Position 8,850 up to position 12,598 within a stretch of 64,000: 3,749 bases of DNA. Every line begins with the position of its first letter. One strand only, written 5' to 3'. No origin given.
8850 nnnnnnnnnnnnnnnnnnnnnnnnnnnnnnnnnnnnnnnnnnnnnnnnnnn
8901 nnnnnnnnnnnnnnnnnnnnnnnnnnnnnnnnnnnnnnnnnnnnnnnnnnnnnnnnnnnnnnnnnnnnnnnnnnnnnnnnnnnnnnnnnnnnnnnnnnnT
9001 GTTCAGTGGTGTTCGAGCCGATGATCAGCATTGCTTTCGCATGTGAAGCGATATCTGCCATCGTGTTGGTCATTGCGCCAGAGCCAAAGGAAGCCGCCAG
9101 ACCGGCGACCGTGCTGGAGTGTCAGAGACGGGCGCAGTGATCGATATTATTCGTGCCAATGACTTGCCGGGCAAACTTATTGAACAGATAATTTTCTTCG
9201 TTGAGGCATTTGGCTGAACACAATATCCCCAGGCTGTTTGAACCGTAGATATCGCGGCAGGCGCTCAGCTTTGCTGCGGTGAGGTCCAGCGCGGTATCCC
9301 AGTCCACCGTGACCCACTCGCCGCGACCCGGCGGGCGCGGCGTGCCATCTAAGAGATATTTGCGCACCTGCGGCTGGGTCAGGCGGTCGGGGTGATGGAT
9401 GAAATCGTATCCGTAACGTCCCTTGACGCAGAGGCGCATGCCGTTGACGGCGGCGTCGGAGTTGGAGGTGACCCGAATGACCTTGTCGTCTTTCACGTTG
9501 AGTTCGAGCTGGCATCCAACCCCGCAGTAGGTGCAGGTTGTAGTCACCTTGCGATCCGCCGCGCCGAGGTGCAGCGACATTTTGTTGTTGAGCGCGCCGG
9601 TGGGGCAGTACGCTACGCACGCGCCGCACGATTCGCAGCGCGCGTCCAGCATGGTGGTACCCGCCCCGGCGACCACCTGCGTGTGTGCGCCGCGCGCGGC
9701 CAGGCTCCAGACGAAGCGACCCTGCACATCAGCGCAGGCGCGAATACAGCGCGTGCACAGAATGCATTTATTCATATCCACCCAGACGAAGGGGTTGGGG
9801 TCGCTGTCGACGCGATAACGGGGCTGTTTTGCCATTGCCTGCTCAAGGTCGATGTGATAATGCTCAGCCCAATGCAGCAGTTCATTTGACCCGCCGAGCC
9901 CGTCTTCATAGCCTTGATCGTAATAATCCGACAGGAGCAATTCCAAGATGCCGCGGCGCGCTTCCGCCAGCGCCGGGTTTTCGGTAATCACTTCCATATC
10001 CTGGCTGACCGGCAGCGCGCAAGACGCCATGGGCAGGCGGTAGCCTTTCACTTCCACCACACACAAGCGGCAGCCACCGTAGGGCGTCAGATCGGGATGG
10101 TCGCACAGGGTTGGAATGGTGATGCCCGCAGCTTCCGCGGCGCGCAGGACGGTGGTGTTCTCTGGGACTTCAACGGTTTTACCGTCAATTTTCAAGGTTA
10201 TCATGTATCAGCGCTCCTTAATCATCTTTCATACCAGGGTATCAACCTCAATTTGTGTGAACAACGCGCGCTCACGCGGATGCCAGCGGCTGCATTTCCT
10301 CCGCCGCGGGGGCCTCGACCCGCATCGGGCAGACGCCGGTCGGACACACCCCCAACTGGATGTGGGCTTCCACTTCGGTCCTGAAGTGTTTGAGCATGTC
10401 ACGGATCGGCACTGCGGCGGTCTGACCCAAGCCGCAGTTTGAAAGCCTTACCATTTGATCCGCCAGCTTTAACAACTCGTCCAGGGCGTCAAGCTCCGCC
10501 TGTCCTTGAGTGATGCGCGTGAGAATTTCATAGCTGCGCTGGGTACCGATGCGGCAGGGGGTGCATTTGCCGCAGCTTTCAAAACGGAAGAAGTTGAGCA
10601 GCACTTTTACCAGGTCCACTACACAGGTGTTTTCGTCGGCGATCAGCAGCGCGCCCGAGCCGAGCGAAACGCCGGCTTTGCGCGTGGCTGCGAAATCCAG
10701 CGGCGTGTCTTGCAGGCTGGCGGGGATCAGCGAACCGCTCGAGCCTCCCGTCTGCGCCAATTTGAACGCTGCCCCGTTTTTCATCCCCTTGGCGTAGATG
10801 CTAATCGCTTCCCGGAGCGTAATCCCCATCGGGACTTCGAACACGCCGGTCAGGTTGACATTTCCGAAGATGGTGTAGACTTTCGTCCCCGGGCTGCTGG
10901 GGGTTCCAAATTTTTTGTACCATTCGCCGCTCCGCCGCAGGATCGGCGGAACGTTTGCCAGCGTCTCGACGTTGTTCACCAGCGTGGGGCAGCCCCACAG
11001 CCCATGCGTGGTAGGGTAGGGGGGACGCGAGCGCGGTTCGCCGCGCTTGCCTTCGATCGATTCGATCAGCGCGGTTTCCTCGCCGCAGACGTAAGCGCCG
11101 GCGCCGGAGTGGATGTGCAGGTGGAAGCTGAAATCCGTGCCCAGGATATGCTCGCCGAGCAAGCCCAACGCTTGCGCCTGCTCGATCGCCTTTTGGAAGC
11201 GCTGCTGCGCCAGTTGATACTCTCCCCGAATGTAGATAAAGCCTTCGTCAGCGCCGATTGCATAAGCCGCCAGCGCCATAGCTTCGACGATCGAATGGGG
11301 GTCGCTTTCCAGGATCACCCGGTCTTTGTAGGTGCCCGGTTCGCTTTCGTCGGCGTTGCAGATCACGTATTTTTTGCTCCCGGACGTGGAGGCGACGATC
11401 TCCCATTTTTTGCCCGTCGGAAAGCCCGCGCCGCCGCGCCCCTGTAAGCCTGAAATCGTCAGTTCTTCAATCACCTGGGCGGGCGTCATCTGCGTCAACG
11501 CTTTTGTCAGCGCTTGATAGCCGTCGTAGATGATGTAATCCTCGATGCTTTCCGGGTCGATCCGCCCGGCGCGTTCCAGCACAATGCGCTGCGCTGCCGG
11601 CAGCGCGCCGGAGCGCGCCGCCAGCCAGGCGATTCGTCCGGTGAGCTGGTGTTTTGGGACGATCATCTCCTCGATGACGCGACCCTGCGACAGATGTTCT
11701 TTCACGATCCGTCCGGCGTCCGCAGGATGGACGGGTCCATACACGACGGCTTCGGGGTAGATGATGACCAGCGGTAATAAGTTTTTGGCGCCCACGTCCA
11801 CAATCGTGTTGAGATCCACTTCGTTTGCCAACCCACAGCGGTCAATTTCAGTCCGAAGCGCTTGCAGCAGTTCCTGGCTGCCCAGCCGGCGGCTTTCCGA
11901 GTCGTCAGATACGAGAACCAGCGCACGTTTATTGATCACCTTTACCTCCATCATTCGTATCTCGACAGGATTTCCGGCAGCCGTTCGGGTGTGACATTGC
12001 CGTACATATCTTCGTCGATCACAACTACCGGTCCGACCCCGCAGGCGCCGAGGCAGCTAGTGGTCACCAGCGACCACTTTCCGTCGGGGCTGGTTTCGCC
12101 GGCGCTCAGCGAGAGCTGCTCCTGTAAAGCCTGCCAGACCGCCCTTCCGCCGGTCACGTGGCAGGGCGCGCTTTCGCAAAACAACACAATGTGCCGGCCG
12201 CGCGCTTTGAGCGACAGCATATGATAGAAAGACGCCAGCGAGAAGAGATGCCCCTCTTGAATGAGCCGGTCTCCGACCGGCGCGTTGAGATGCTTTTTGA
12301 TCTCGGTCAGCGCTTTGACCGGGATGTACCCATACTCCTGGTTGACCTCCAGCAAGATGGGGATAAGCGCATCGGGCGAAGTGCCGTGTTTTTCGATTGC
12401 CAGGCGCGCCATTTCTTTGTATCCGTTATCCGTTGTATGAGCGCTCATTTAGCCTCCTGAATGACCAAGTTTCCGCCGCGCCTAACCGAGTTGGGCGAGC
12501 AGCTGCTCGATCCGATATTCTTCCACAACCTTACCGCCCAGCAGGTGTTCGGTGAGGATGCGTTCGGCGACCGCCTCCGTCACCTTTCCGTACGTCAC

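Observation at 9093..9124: In-frame UGA with an fdhF-like SECIS hairpin: FdhA is a selenoprotein, not two ORFs or a pseudogene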

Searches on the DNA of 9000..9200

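Call 34: search_rna_families(source=window, start=9000, end=9200, threshold=evalue, max_evalue=10)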
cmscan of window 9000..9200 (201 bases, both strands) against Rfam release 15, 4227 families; matches with E-value up to 10: 2.
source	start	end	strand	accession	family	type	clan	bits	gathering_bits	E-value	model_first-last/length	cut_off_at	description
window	9069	9127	-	RF01989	SECIS_3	Cis-reg;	-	35.3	63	1e-06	1-59/59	no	Selenocysteine insertion sequence 3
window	9005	9023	+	RF01141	sR18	Gene; snRNA; snoRNA; CD-box;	-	9.8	45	6.2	37-56/56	no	Small nucleolar RNA sR18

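Call 36: search_rna_families(source=window, start=9040, end=9160, threshold=evalue, max_evalue=0.01, show_alignments=1)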
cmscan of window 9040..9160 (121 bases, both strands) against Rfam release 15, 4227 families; matches with E-value up to 0.01: 1.
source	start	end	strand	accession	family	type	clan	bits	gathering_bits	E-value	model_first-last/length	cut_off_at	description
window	9069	9127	-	RF01989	SECIS_3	Cis-reg;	-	35.3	63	6.3e-07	1-59/59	no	Selenocysteine insertion sequence 3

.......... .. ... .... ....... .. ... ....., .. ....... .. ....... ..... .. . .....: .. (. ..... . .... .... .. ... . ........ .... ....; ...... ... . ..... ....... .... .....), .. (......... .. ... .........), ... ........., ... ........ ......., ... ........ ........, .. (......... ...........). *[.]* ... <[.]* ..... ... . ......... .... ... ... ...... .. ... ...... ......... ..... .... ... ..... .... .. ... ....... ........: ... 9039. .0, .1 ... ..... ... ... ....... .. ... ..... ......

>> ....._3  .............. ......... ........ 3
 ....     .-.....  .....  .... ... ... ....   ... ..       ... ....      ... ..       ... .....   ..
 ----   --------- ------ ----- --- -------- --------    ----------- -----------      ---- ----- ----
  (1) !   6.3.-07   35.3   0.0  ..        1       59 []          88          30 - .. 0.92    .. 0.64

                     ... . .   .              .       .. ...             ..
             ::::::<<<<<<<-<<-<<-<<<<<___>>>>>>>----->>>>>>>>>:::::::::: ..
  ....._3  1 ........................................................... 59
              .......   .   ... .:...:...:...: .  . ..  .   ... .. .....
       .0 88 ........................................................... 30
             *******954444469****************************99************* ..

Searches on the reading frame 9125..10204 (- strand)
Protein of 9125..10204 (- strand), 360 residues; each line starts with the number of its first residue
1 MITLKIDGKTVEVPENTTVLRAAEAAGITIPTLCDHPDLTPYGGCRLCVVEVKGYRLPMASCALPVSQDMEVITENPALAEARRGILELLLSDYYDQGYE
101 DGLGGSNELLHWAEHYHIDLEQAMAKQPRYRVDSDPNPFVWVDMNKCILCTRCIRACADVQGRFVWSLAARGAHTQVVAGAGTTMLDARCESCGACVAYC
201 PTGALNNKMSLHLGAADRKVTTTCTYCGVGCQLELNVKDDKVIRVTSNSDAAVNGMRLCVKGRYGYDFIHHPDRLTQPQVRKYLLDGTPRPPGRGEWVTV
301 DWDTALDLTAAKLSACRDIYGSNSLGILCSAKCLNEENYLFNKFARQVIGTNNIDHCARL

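Call 30: list_cluster_members(proteins=[window:9125-10204:-, window:7448-9073:-])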
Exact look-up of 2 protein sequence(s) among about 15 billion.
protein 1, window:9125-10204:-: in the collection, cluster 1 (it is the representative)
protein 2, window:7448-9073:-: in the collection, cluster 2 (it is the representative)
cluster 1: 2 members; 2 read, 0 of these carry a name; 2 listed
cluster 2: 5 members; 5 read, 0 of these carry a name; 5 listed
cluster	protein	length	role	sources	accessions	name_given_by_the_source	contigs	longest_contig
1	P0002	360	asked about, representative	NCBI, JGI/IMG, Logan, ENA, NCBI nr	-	-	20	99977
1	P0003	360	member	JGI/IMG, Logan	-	-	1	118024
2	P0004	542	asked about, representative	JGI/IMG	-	-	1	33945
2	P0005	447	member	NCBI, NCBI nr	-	-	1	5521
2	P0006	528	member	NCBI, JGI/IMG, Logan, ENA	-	-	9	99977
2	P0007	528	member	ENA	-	-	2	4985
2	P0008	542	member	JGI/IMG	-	-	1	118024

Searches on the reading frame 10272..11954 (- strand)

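Call 7: search_protein_families(library=pfam, proteins=[window:10272-11954:-])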
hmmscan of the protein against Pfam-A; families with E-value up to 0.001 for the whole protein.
window:10272-11954:- (560 aa): 3 families
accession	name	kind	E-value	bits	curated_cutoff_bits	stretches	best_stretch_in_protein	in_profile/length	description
PF01512.22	Complex1_51K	-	9.2e-49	165.6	31.2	1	168-336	4-149/150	Nuo51 FMN-binding domain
PF10589.14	NADH_4Fe-4S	-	1.2e-28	99.3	23.5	1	448-531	2-85/85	NADH-ubiquinone oxidoreductase-F iron-sulfur binding region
PF10531.15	SLBB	-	0.00024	21.3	27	1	359-401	1-45/55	SLBB domain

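Call 8: search_protein_families(library=ncbifam, proteins=[window:10272-11954:-])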
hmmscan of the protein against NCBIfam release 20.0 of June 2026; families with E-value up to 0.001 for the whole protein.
window:10272-11954:- (560 aa): 8 families
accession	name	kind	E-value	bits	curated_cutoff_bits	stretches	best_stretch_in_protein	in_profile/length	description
TIGR01959.1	nuoF_fam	equivalog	8e-154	512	558.65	1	134-532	11-410/410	NADH-quinone oxidoreductase subunit NuoF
NF010120.0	PRK13596.1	equivalog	7e-126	420.2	389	1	148-533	30-418/433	NADH-quinone oxidoreductase subunit NuoF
NF008436.0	PRK11278.1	equivalog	3.6e-117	392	749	1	134-533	24-427/448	NADH-quinone oxidoreductase subunit NuoF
TIGR04481.1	PR_assoc_PrdC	equivalog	6.3e-12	45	490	1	141-336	55-223/425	proline reductase-associated electron transfer protein PrdC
TIGR01945.1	rnfC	subfamily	2.1e-10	39.7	245.95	1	150-261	113-222/435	RnfABCDGE type electron transport complex subunit C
NF003454.1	PRK05035.1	equivalog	1.8e-09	36.7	345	1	150-260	115-222/556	electron transport complex subunit RsxC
NF041612.1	fdxn_Clost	equivalog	3.1e-08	34.1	150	1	26-98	29-101/102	2Fe-2S ferredoxin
NF041613.1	fdxn_Azotob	equivalog_domain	3.8e-07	30.3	195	1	25-101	28-104/107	2Fe-2S ferredoxin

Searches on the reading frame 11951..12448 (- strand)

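Call 28: search_protein_families(library=pfam, proteins=[window:11951-12448:-])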
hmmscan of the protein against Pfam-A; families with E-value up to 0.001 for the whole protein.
window:11951-12448:- (165 aa): 1 family
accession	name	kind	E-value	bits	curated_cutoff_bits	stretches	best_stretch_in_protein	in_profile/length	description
PF01257.25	2Fe-2S_thioredx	-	2.3e-38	131.7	24.8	1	17-164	4-144/145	Thioredoxin-like [2Fe-2S] ferredoxin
